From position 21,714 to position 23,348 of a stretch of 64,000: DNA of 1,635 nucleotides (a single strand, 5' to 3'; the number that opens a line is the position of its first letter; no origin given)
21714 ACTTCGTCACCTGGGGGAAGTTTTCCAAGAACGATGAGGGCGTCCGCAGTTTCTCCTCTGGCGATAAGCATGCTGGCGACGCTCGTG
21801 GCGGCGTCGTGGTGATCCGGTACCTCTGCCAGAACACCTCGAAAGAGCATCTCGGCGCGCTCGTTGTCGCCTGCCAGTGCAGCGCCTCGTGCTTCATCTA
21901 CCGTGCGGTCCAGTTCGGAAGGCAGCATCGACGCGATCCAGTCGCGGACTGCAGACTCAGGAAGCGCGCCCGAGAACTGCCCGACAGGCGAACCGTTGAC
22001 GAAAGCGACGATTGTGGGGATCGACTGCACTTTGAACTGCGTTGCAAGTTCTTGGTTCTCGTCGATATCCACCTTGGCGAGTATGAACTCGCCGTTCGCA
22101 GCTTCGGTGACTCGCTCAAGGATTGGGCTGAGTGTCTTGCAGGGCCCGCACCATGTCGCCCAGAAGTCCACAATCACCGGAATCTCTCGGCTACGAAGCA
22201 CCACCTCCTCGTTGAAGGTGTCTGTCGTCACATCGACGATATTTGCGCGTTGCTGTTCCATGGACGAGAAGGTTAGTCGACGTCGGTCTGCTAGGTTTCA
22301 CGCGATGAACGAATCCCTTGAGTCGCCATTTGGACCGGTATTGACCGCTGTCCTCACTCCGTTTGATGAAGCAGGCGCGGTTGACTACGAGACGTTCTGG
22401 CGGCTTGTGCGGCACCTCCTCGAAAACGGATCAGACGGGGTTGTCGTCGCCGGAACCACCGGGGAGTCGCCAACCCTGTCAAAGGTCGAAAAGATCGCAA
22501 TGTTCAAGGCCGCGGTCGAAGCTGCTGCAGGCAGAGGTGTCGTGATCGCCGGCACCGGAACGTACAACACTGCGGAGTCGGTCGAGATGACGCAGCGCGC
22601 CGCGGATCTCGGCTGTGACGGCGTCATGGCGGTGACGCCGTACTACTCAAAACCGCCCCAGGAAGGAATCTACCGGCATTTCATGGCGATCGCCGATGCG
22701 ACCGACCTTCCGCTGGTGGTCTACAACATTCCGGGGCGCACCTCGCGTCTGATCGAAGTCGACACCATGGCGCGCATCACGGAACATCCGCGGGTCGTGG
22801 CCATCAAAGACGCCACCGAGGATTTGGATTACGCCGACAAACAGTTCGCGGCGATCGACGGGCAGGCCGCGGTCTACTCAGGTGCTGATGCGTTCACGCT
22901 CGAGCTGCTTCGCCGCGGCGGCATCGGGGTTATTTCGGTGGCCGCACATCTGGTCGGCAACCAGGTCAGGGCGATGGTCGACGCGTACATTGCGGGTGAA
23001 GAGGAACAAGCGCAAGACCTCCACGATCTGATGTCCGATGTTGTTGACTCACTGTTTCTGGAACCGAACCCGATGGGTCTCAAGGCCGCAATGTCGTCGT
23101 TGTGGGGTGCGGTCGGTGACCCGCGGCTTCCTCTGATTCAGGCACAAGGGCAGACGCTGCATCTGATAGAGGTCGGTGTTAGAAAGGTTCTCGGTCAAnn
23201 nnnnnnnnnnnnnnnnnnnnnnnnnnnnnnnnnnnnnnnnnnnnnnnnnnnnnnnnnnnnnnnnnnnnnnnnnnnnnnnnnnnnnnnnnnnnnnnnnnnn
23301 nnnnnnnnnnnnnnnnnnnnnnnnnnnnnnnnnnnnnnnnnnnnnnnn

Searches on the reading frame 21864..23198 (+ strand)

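Call 21: search_protein_families(library=pfam, proteins=[window:21864-23198:+], max_evalue=0.001)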
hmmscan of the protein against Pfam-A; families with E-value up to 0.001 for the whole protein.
window:21864-23198:+ (445 aa): 2 families
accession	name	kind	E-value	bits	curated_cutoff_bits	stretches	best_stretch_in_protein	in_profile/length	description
PF00701.28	DHDPS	-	6.5e-86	288.1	22.1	1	156-430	2-277/289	Dihydrodipicolinate synthetase family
PF13714.12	PEP_mutase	-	0.00063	19.8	31.5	0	169-259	77-179/240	Phosphoenolpyruvate phosphomutase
